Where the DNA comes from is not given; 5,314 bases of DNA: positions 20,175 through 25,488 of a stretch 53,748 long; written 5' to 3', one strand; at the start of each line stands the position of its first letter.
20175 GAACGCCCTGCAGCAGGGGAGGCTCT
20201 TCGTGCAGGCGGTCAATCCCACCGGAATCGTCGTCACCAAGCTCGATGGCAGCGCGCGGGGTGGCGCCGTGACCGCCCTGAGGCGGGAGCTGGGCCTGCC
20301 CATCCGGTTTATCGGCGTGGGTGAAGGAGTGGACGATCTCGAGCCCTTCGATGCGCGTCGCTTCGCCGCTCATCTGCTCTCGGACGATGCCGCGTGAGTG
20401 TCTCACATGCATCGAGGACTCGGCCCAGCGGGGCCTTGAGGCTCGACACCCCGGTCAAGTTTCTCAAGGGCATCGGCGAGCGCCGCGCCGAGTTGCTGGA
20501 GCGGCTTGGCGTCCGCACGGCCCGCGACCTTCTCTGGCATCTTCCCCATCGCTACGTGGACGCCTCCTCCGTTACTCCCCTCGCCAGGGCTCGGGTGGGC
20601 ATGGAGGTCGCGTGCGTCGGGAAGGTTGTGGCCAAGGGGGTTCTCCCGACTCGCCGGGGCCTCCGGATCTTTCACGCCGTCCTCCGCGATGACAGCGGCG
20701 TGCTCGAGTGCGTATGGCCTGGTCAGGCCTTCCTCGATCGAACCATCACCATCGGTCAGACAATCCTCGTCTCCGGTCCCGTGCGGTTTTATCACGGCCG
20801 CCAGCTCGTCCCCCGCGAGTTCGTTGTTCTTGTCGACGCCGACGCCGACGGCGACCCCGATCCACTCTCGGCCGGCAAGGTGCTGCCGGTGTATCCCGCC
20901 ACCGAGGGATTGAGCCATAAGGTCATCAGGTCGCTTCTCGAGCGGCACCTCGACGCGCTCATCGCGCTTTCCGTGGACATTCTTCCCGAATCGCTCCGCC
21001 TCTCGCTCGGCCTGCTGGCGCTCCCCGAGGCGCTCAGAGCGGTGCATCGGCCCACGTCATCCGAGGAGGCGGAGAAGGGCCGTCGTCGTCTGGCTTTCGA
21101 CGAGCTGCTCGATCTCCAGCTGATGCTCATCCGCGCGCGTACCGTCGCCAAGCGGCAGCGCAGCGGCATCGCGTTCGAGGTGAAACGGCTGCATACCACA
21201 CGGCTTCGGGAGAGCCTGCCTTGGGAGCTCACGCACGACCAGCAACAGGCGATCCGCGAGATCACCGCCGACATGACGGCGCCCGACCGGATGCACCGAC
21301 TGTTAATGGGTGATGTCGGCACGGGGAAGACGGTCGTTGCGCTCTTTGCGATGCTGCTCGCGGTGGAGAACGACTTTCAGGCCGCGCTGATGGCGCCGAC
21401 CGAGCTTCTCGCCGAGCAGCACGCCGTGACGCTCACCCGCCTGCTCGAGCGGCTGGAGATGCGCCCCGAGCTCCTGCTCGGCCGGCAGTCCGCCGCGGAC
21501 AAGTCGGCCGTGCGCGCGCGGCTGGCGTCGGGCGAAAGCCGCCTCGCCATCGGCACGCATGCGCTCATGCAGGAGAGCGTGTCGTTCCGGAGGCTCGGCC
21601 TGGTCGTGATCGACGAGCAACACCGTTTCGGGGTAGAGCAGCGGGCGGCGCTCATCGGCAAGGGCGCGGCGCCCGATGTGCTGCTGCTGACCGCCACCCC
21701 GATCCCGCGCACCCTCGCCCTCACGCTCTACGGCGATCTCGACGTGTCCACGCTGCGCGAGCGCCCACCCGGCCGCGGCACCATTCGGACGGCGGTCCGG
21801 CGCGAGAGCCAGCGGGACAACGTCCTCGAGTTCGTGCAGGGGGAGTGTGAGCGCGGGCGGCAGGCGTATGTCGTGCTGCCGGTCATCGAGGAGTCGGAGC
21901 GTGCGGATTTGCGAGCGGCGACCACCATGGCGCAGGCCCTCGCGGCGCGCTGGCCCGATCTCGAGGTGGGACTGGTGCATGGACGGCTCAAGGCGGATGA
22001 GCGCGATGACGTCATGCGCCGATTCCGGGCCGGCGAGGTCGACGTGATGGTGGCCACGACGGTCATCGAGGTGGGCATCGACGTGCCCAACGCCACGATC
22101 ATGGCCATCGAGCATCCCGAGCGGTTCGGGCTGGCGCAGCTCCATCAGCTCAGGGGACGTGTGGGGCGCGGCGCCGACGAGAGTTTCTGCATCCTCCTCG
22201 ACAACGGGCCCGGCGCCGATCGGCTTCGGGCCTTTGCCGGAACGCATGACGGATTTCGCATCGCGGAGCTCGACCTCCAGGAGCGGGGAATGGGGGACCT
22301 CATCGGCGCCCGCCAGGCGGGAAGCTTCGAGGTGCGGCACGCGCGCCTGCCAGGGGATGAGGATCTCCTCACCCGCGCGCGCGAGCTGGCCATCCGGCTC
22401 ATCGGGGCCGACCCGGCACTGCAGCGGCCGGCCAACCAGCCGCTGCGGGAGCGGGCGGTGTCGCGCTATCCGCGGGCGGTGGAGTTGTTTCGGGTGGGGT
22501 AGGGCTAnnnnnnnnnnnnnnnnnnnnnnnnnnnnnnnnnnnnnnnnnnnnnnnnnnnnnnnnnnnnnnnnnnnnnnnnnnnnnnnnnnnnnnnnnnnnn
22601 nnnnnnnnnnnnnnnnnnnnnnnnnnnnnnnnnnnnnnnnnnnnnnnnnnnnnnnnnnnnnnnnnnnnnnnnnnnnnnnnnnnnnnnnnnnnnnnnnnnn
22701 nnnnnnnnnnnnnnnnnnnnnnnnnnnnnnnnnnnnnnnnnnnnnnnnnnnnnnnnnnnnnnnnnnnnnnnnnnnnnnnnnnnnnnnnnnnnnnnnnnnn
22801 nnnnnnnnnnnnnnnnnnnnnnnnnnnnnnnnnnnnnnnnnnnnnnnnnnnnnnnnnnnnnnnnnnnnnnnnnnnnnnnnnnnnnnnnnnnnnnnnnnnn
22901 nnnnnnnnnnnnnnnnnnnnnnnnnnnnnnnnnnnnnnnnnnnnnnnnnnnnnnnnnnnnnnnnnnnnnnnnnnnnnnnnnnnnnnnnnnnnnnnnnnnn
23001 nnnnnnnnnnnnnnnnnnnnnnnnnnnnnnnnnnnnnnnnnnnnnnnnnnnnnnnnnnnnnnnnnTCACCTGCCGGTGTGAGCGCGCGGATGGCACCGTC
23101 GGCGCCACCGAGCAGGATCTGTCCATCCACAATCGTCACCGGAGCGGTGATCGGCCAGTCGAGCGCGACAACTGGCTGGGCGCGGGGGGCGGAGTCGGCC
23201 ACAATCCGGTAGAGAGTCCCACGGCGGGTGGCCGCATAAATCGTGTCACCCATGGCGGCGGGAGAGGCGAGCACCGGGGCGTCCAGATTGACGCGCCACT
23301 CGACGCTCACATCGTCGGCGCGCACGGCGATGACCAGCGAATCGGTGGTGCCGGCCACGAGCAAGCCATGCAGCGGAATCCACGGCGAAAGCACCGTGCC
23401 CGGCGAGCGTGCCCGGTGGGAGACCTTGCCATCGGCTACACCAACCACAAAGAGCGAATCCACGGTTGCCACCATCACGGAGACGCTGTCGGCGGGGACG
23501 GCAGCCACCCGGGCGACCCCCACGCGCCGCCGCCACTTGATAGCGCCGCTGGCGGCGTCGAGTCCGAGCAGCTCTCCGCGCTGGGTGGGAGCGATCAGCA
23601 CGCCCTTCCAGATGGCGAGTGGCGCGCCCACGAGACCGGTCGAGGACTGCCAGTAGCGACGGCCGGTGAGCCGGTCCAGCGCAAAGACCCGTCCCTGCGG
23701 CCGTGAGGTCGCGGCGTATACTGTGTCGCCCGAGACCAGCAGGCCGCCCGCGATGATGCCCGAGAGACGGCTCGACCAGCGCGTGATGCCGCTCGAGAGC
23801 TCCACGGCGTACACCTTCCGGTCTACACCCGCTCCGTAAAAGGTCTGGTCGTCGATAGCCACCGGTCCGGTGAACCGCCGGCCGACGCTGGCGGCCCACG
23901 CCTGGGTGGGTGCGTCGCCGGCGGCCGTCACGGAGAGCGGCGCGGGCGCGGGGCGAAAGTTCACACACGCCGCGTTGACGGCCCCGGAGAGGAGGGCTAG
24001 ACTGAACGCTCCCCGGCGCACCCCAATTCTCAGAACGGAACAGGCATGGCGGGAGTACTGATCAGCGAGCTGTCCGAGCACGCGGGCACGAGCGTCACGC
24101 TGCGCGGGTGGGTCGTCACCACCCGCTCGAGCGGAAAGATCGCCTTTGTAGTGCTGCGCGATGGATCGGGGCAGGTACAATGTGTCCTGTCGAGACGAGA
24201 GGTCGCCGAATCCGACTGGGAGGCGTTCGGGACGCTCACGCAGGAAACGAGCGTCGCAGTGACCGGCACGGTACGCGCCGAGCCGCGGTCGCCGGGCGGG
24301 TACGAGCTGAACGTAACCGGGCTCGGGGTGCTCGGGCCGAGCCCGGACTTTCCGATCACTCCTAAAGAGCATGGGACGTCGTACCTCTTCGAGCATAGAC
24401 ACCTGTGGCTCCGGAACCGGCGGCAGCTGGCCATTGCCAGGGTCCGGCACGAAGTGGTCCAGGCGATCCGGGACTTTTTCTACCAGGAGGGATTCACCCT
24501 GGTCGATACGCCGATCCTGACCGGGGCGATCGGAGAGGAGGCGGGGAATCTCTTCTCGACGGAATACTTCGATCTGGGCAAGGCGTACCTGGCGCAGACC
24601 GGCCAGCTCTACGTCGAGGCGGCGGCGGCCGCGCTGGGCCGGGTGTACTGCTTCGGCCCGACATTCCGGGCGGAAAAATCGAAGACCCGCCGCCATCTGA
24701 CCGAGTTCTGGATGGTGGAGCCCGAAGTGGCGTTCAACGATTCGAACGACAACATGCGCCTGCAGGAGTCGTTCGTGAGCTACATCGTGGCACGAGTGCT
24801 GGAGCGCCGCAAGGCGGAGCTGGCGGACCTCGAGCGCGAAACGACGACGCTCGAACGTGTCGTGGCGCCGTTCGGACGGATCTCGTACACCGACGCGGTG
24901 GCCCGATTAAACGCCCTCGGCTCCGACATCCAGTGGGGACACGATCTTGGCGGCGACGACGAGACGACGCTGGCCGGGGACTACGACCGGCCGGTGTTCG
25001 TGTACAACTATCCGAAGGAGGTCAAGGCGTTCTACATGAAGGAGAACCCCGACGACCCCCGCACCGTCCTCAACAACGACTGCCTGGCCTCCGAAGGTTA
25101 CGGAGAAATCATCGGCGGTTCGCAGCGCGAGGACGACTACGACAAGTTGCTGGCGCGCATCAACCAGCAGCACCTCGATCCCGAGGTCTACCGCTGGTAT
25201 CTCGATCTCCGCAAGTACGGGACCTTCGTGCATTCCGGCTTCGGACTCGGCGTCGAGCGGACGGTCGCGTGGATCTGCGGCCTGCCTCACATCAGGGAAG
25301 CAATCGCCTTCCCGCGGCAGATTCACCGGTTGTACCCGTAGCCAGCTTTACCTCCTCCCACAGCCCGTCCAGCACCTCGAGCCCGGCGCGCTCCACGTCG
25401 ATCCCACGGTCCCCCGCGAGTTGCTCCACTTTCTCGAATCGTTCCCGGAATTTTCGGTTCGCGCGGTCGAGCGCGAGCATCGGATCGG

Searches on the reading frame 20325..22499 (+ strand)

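Call 60: search_protein_families(library=pfam, proteins=[window:20325-22499:+], max_evalue=0.0001)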
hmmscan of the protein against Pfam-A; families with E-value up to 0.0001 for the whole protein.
window:20325-22499:+ (725 aa): 6 families
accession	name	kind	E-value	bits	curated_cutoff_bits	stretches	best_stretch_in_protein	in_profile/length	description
PF00270.35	DEAD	-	1.3e-20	74.3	26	1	303-464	1-164/167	DEAD/DEAH box helicase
PF00271.37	Helicase_C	-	1.1e-19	71.1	23.5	1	503-615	9-108/110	Helicase conserved C-terminal domain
PF17191.10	RecG_wedge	-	1.3e-19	70.8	23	1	43-209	1-159/162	RecG wedge domain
PF19833.4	RecG_dom3_C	-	1.9e-12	47.5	26.8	1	640-709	1-71/87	ATP-dependent DNA helicase RecG, domain 3, C-terminal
PF04851.21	ResIII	-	3.9e-11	43.6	22.5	1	301-459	3-162/164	Type III restriction enzyme, res subunit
PF01336.31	tRNA_anti-codon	-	1.5e-05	25.3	27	1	97-168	3-74/75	OB-fold nucleic acid binding domain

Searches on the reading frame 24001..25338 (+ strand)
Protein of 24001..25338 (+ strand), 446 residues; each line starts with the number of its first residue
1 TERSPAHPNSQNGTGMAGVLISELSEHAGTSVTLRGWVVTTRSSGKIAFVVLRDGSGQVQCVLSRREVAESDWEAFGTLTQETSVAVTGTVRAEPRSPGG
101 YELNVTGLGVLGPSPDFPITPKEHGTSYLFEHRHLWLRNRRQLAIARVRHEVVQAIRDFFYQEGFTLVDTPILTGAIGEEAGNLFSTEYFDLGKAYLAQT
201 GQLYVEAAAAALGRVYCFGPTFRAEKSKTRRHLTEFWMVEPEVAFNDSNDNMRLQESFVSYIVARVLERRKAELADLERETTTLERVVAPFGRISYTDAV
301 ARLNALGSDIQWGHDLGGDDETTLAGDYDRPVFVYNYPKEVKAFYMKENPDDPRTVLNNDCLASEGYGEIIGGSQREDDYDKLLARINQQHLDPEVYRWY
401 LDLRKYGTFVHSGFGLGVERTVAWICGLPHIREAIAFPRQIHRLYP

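Call 60: search_protein_families(library=pfam, proteins=[window:24001-25338:+], max_evalue=0.0001)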
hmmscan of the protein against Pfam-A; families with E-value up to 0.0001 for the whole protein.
window:24001-25338:+ (446 aa): 2 families
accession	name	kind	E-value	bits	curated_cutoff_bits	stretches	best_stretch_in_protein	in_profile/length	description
PF00152.25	tRNA-synt_2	-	5e-71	239.7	25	1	129-440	5-307/308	tRNA synthetases class II (D, K and N)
PF01336.31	tRNA_anti-codon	-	7.3e-18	64.7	27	1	32-108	1-72/75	OB-fold nucleic acid binding domain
